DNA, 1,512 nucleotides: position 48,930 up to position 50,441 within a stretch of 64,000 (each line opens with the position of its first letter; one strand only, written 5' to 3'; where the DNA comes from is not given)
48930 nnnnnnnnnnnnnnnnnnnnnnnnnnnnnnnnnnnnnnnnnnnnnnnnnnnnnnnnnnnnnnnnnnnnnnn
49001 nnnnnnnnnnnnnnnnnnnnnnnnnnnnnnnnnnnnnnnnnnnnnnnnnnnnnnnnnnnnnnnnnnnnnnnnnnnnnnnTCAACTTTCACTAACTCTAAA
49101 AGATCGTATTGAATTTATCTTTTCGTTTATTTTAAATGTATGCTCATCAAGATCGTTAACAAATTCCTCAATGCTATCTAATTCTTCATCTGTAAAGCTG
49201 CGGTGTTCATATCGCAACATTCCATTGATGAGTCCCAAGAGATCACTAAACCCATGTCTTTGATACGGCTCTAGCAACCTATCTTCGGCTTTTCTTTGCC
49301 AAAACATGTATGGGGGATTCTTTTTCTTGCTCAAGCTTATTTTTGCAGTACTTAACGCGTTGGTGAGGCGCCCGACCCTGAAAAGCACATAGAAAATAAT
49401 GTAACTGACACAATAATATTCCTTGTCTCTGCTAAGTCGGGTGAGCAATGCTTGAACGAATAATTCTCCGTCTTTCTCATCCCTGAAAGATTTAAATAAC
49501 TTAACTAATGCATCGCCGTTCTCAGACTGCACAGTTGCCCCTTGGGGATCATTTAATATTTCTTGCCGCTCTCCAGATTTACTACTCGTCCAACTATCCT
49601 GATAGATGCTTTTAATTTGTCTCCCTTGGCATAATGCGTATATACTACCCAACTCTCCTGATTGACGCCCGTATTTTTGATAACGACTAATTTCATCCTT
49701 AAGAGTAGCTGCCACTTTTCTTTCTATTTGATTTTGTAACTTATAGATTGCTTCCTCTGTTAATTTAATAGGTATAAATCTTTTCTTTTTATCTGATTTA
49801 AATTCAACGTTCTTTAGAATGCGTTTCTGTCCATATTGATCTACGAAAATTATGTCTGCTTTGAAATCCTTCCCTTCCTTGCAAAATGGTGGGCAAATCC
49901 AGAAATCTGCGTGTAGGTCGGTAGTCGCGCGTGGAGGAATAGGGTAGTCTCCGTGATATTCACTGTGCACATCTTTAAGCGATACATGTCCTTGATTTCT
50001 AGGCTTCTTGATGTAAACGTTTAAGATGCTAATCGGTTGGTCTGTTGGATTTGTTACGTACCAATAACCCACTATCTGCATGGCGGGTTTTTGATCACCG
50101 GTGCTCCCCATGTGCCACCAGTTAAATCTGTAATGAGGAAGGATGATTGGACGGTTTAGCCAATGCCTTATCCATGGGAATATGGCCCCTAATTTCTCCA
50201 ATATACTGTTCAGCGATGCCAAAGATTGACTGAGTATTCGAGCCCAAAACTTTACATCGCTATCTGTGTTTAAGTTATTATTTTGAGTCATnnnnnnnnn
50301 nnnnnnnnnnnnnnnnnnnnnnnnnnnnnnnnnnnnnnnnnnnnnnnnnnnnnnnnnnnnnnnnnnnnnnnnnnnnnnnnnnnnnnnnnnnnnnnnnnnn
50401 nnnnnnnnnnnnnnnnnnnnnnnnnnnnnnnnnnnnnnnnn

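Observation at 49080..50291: Orphan 403-aa two-part protein, candidate effector of a new defense or abortive-infection system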

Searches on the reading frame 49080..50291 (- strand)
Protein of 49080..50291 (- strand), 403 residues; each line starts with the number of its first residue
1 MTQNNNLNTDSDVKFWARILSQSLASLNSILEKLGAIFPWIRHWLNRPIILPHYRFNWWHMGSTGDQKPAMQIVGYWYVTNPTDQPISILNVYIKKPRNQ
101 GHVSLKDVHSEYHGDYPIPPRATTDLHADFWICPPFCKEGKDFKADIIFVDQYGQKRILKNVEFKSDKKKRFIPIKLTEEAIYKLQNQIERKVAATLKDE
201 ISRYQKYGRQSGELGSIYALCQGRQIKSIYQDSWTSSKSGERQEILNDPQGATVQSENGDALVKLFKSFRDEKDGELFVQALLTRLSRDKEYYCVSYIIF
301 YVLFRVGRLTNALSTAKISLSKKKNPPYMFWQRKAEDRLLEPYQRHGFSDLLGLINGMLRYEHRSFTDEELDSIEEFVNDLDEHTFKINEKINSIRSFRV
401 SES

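Call 4: search_protein_families(library=pfam, proteins=[window:49080-50291:-], max_evalue=1)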
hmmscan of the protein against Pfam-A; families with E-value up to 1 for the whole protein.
window:49080-50291:- (403 aa): 0 families

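Call 5: search_protein_families(library=padloc, proteins=[window:49080-50291:-], max_evalue=1)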
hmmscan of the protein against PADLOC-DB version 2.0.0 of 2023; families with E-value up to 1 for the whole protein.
window:49080-50291:- (403 aa): 1 family
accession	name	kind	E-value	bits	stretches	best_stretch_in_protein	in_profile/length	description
PDLC02983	AriB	-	0.091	10.9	1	150-230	140-219/236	-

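Call 6: find_homologous_proteins(query=window:49080-50291:-, max_evalue=0.001)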
Query window:49080-50291:- (403 aa): 73 proteins with E <= 0.001 among 3444 candidates.
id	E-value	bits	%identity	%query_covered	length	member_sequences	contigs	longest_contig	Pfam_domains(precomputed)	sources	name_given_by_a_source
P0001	1.3e-253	859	92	100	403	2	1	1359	-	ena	-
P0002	9.8e-191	652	69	98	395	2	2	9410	-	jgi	jgi:hypothetical protein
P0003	3.2e-186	637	68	98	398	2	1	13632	-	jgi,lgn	-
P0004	3.6e-185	634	68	98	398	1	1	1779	-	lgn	-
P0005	2.0e-183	628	67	98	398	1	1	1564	-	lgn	-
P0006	3.2e-183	627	65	98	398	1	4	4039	-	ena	-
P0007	1.1e-175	603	63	98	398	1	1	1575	-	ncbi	-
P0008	8.5e-167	573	63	92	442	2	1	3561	-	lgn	-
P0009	3.2e-166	572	64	92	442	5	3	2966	-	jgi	jgi:hypothetical protein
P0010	4.8e-166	571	64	92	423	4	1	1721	-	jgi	jgi:hypothetical protein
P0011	7.1e-166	570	64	92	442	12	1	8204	-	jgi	-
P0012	1.4e-165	569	63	92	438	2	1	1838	-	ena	-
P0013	2.5e-165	569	63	92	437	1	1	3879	-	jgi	jgi:hypothetical protein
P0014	7.8e-165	567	64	92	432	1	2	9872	-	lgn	-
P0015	1.5e-163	563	59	100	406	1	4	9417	-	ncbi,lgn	-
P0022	1.8e-160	553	62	92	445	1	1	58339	-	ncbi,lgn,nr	ncbi:MAG: hypothetical protein KZQ75_00740 [Candidatus Thiodiazotropha sp. (ex Myrtea spinifera)]|nr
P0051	1.2e-144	500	59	92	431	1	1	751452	-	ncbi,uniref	ncbi:hypothetical protein [Emcibacter sp.]|uniref:hypothetical protein n=1 Tax=Emcibacter sp. TaxID=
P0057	4.1e-128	446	66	74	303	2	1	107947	-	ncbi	-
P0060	4.6e-118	413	56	82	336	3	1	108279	-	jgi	jgi:hypothetical protein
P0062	2.0e-116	407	58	82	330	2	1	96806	-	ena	-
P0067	1.0e-105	372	56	74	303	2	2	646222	-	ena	-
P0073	5.6e-89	317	67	49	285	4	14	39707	-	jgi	-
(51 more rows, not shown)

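Call 8: search_protein_families(library=ncbifam, proteins=[window:49080-50291:-], max_evalue=1)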
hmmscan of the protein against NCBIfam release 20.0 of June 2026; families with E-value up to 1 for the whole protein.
window:49080-50291:- (403 aa): 0 families

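Call 9: search_protein_families(library=phrogs, proteins=[window:49080-50291:-], max_evalue=1)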
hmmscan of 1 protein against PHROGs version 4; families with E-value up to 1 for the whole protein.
window:49080-50291:- (403 aa): 0 families

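Call 11: find_encoding_contigs(protein=P0022, flank=10000, max_places=3)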
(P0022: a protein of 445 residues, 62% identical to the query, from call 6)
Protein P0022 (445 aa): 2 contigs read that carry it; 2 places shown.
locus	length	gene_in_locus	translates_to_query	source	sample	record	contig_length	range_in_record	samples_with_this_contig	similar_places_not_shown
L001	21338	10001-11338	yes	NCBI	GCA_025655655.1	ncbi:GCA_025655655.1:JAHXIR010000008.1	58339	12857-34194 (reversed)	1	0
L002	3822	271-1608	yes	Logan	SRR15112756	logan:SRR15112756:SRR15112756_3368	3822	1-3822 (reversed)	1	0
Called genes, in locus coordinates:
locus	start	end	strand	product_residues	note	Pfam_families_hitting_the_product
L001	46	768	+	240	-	PF18306:LDcluster4, PF03641:Lysine_decarbox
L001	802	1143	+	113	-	PF11191:DUF2782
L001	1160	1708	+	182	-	PF04290:DctQ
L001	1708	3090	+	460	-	PF06808:DctM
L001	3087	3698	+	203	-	PF01066:CDP-OH_P_transf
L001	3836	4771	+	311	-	-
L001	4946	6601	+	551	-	PF01289:Thiol_cytolysin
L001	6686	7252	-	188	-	PF04366:Ysc84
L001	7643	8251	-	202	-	PF01725:Ham1p_like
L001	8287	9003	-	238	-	PF01138:RNase_PH, PF03725:RNase_PH_C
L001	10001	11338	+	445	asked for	-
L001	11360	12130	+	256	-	PF21813:DUF6882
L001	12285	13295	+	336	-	PF08240:ADH_N, PF00107:ADH_zinc_N, PF13602:ADH_zinc_N_2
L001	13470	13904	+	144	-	-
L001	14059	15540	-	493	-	PF01935:DUF87, PF05872:HerA_C, PF12846:AAA_10 (faint), PF00004:AAA (faint), PF13401:AAA_22 (faint)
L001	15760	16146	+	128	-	PF11075:DUF2780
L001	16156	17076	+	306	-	PF04228:Zn_peptidase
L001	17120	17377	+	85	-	PF04226:Transgly_assoc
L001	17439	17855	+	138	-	-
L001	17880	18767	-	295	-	PF00481:PP2C (weak), PF13672:PP2C_2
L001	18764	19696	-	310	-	PF00069:Pkinase, PF07714:PK_Tyr_Ser-Thr, PF03109:ABC1 (weak)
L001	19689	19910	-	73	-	-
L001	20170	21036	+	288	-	PF03755:YicC-like_N, PF08340:YicC-like_C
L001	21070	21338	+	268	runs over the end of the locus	PF01435:Peptidase_M48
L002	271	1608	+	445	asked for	-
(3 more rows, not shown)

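Call 12: find_encoding_contigs(protein=P0051, flank=10000, max_places=3)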
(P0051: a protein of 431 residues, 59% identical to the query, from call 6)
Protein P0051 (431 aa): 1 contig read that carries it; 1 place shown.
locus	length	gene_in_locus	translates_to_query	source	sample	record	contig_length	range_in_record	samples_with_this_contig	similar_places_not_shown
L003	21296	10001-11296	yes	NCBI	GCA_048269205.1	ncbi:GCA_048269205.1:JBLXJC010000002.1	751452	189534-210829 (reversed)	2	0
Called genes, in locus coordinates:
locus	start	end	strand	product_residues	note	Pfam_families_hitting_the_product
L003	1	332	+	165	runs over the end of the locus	-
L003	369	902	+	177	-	-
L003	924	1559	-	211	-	PF02798:GST_N, PF13417:GST_N_3, PF13409:GST_N_2, PF00043:GST_C, PF13410:GST_C_2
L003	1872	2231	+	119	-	-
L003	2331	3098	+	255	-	PF13847:Methyltransf_31 (weak), PF08241:Methyltransf_11 (faint)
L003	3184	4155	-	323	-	PF03372:Exo_endo_phos (faint)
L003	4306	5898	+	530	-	PF00009:GTP_EFTU, PF22042:EF-G_D2, PF03144:GTP_EFTU_D2 (weak), PF16658:RF3_C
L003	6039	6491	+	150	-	-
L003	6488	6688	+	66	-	PF08279:HTH_11 (weak), PF12844:HTH_19, PF13384:HTH_23 (weak), PF13560:HTH_31, PF01381:HTH_3, PF13413:HTH_25 (weak), PF13443:HTH_26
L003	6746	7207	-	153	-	PF20066:Glyoxalase_8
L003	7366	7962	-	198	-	PF13590:DUF4136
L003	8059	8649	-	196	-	PF13590:DUF4136 (weak)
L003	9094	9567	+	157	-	-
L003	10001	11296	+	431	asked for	-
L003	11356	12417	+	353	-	PF14022:DUF4238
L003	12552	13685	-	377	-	PF01717:Meth_synt_2 (faint)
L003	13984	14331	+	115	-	PF07746:LigA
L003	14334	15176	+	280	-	PF02900:LigB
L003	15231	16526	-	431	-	PF07969:Amidohydro_3, PF01979:Amidohydro_1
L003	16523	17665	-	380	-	PF01244:Peptidase_M19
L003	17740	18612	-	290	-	PF02265:S1-P1_nuclease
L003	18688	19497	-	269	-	PF02673:BacA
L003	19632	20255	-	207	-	PF00392:GntR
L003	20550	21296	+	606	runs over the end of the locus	PF00425:Chorismate_bind, PF01063:Aminotran_4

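Call 14: find_encoding_contigs(protein=P0057, flank=10000, max_places=2)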
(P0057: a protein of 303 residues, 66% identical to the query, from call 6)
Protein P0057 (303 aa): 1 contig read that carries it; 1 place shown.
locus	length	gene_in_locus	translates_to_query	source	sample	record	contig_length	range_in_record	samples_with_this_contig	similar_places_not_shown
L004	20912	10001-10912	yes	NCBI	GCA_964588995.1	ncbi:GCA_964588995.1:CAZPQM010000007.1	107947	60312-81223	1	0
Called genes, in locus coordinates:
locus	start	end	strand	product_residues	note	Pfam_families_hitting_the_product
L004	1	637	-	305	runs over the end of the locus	PF00571:CBS (weak), PF03471:CorC_HlyC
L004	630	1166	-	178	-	PF02130:YbeY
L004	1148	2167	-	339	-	PF02562:PhoH, PF13604:AAA_30 (faint)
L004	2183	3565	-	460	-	PF00919:UPF0004, PF04055:Radical_SAM, PF01938:TRAM (weak)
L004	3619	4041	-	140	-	-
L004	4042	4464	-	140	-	PF01475:FUR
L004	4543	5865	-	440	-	PF00285:Citrate_synt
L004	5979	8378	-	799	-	-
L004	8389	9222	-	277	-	-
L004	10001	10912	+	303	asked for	-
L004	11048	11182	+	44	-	-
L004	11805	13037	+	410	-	-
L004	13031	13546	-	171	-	PF00581:Rhodanese, PF11127:YgaP-like_TM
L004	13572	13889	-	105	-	PF12840:HTH_20, PF01022:HTH_5, PF12802:MarR_2 (weak), PF13412:HTH_24 (weak)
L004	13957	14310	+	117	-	PF02627:CMD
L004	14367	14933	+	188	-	PF11845:Tll0287-like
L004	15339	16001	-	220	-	PF03544:TonB_C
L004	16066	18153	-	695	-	PF07715:Plug, PF00593:TonB_dep_Rec_b-barrel, PF14905:OMP_b-brl_3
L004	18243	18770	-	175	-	-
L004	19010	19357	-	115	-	-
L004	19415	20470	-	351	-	PF07394:DUF1501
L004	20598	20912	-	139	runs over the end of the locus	PF13801:Metal_resist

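Call 15: find_encoding_contigs(protein=P0060, flank=10000, max_places=2)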
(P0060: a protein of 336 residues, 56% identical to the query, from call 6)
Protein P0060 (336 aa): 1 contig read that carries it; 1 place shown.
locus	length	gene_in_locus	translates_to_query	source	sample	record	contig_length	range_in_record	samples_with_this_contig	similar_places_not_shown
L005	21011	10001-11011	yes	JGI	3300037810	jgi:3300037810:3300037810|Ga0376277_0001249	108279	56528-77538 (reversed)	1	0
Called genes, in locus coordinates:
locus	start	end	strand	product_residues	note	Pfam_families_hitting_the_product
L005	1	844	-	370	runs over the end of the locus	PF11249:DUF3047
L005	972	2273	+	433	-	PF00990:GGDEF, PF01814:Hemerythrin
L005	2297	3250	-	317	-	PF00561:Abhydrolase_1, PF12146:Hydrolase_4 (faint), PF12697:Abhydrolase_6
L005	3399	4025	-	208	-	PF02798:GST_N (weak), PF00043:GST_C (weak), PF14497:GST_C_3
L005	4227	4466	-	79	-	-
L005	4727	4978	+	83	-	-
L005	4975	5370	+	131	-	PF01850:PIN (weak)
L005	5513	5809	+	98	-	-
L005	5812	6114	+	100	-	PF21716:dnstrm_HI1420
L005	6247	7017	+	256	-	PF13417:GST_N_3, PF13409:GST_N_2, PF13410:GST_C_2 (faint), PF00043:GST_C (weak)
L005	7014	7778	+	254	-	-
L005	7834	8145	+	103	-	-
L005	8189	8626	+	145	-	-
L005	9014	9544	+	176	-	-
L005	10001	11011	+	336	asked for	-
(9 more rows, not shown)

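Call 16: find_encoding_contigs(protein=P0067, flank=10000, max_places=2)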
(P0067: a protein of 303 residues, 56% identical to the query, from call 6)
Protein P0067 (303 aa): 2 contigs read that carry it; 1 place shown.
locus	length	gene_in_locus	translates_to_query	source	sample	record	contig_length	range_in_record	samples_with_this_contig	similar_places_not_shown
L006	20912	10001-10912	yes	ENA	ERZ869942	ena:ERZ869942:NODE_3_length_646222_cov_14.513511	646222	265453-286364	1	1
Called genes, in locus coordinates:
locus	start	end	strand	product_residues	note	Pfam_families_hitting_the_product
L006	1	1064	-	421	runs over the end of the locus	PF00155:Aminotran_1_2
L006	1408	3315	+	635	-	PF09848:SLFN-g3_helicase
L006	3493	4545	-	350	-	-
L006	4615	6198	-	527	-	-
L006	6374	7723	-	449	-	PF13091:PLDc_2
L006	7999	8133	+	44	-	-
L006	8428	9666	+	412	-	PF02661:Fic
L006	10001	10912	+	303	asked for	-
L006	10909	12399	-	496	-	PF12161:HsdM_N, PF02384:N6_Mtase, PF01170:UPF0020 (faint), PF07669:Eco57I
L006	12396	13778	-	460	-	PF01420:Methylase_S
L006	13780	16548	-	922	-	PF00270:DEAD, PF04851:ResIII, PF18766:SWI2_SNF2, PF08463:EcoEI_R_C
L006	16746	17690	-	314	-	PF00149:Metallophos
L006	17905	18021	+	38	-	-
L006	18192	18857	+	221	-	PF04337:DUF480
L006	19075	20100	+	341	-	PF00962:A_deaminase, PF19326:AMP_deaminase (weak)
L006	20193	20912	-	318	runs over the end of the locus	-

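Call 17: search_protein_representatives(protein=window:49080-50291:-)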
Query: 403 residues. Proteins with E-value up to 0.001 (for the whole library): 573; up to 1e-10: 298; up to 1e-30: 78. The best 150 are listed.
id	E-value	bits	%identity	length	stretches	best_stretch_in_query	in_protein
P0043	3.4e-152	523.6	62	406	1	29-401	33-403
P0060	1.5e-118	412.8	56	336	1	71-401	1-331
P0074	3.4e-78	279.9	45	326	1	71-400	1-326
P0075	7.6e-78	278.8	38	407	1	27-401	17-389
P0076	1.1e-73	265.1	37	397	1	20-401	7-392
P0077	7.0e-70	252.5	42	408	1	51-401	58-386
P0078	2.8e-69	250.6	41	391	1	51-401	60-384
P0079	2.8e-69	250.6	40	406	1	51-401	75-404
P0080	1.3e-68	248.4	37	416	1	55-401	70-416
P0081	3.4e-67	243.7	41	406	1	50-400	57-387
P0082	8.2e-65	235.8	43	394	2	50-322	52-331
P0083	8.1e-63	229.3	42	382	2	50-320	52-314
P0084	1.5e-62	228.4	38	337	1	55-401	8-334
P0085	7.8e-62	226.0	38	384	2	50-320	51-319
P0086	2.2e-61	224.5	37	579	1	54-400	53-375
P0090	2.1e-56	208.2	37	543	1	56-397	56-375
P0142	9.2e-34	133.6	34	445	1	60-402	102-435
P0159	5.1e-29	118.0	34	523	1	58-401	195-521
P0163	7.6e-28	114.1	33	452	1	116-398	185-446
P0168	2.4e-27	112.5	45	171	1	49-166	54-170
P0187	3.6e-24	102.0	40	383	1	55-172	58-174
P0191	7.1e-24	101.1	45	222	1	55-165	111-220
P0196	3.8e-23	98.6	43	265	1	50-177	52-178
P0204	8.3e-22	94.2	44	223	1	48-164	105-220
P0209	3.4e-21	92.2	47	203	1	49-165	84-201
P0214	4.0e-20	88.7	39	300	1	52-164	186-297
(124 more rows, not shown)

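Call 19: search_protein_families(library=pfam, proteins=[P0086, P0090, P0187, P0214, P0196, P0159, P0168, P0191, P0204, P0163], max_evalue=0.1)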
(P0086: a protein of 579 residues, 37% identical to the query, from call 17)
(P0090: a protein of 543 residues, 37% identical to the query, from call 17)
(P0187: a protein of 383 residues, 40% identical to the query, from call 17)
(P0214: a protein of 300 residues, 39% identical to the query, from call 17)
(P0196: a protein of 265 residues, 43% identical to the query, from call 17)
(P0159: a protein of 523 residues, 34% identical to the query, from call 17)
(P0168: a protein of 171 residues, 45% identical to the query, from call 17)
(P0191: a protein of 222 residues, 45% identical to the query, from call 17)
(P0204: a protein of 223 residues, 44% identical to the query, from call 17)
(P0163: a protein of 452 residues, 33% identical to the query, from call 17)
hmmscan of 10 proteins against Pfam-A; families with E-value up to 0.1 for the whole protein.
P0086 (579 aa): 0 families

P0090 (543 aa): 0 families

P0187 (383 aa): 0 families

P0214 (300 aa): 2 families
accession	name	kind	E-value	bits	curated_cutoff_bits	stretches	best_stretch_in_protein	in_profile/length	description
PF04442.19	CtaG_Cox11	-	0.03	14.8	25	1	209-272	69-131/148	Cytochrome c oxidase assembly protein CtaG/Cox11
PF14568.11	SUKH_6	-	0.034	15.1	27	1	16-81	4-63/119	SMI1-KNR4 cell-wall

P0196 (265 aa): 0 families

P0159 (523 aa): 3 families
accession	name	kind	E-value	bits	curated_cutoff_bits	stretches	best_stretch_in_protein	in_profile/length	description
PF13676.11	TIR_2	-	4.4e-19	69.6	28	1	7-102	2-95/122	TIR domain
PF01582.25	TIR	-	5.1e-11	43.1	21.3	1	4-109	2-107/179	TIR domain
PF16462.11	Phage_TAC_14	-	0.016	15.6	22.1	1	421-480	7-66/113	Phage tail assembly chaperone protein, TAC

P0168 (171 aa): 0 families

P0191 (222 aa): 0 families

P0204 (223 aa): 3 families
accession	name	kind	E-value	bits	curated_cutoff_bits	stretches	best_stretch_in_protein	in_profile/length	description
PF01844.29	HNH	-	1.1e-09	38.7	21.4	1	20-61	4-46/47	HNH endonuclease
PF14279.12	HNH_5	-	0.00058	20.2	27.5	1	19-67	1-51/56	HNH endonuclease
PF13391.12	HNH_2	-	0.01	16.1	21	1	28-61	11-60/66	HNH endonuclease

P0163 (452 aa): 0 families

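Call 20: predict_structure(alignment_id=A1)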
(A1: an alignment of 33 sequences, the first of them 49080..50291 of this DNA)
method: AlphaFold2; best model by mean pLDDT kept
length: 403 residues; sequences in the alignment: 33
mean_pLDDT: 82.7   pTM: 0.58
mean pLDDT of the five models: 82.7, 81.6, 81.4, 81.2, 77.4
residues with pLDDT >= 90: 204; 70-90: 119; 50-70: 47; < 50: 33
segments of 3 or more residues with pLDDT < 50: 1-10, 233-241, 331-335
pLDDT, mean of each block of 10 residues (from residue 1): 33 55 50 60 79 90 81 95 92 94 91 91 94 87 95 93 83 75 90 96 88 88 83 43 71 93 97 96 94 96 97 94 61 55 87 92 93 92 74 89 79
secondary structure, 60 per line:
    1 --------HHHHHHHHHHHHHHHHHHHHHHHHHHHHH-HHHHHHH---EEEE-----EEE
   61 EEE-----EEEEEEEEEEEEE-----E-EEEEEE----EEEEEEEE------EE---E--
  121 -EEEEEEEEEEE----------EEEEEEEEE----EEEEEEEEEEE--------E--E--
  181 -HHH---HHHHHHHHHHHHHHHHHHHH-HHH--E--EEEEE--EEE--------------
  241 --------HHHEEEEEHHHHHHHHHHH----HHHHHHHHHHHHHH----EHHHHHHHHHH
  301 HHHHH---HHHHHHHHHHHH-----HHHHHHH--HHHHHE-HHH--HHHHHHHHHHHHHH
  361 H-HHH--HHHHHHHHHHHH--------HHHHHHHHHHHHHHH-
elements in order: H9-37 H39-45 E49-52 E58-63 E69-81 E89-94 E99-106 E122-132 E143-151 E156-166 H188-207 E217-221 E224-226 E252-256 H257-267 H272-285 H291-305 H309-320 H326-332 H335-339 H347-361 H368-379 H388-402

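Call 25: fold_search(model_id=the predicted structure, library=pdb)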
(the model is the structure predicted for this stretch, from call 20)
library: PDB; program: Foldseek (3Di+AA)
matches with E <= 10: 1286; with E <= 0.001: 9
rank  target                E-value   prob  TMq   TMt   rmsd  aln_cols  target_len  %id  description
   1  6p1f                  1.1e-04  1.00  0.20  0.54   5.2       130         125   15  apo PmoF2 PCuAC domain (released 2019-09-25)
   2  6p16_A                1.2e-04  1.00  0.19  0.50   5.2       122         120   13  Cu-bound PCuAC domain from PmoF1 (released 2019-09-25)
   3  8q30_0                1.3e-04  1.00  0.21  0.50  16.1       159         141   12  Sulfolobus acidocaldarius AAP filament. (released 2024-03-06)
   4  6p1g_B                1.6e-04  1.00  0.20  0.57   4.7       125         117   17  Copper-bound PCuAC domain from PmoF2 (released 2019-09-25)
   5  9qk2_B                2.4e-04  0.80  0.16  0.11  28.3       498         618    9  Structure of the Complement classical and lectin pathway C3 convertase in complex with substrate C3 (released 2025-12-24)
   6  6xt9_I                2.4e-04  0.57  0.14  0.09  28.6       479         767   10  Subunits BBS 1,4,8,9,18 of the human BBSome complex (released 2020-01-29)
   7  6p1e_B                3.7e-04  1.00  0.18  0.49   5.8       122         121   14  Cu-bound PmoF1 PCuAC domain (dimer) (released 2019-09-25)
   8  5jtw_B                5.1e-04  0.77  0.17  0.12  30.4       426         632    8  Crystal structure of complement C4b re-refined using iMDFF (released 2016-08-10)
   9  6p1g_A                5.9e-04  1.00  0.20  0.55   5.6       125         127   15  Copper-bound PCuAC domain from PmoF2 (released 2019-09-25)
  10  6cxh_A                1.2e-03  1.00  0.20  0.21  26.0       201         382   12  Crystal structure of particulate methane monooxygenase from Methylomicrobium alcaliphilum 20Z (released 2018-05-16)
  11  9leg_B                1.2e-03  1.00  0.17  0.18  29.9       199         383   12  AMO complex (released 2026-02-04)
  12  5jpm_B                1.3e-03  0.47  0.15  0.09  25.5       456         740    9  Structure of the complex of human complement C4 with MASP-2 rebuilt using iMDFF (released 2016-08-10)
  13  7b2p_B                1.5e-03  0.41  0.14  0.10  27.5       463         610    8  Cryo-EM structure of complement C4b in complex with nanobody B5 (released 2022-03-02)
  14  3zja                  1.6e-03  1.00  0.20  0.58   5.9       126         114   10  The crystal structure of a Cu(I) metallochaperone from Streptomyces lividans (released 2014-01-29)
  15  9qpy_B                1.8e-03  0.57  0.15  0.11  29.0       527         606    7  Structure of the Complement classical and lectin pathway C3 convertase (released 2025-12-24)
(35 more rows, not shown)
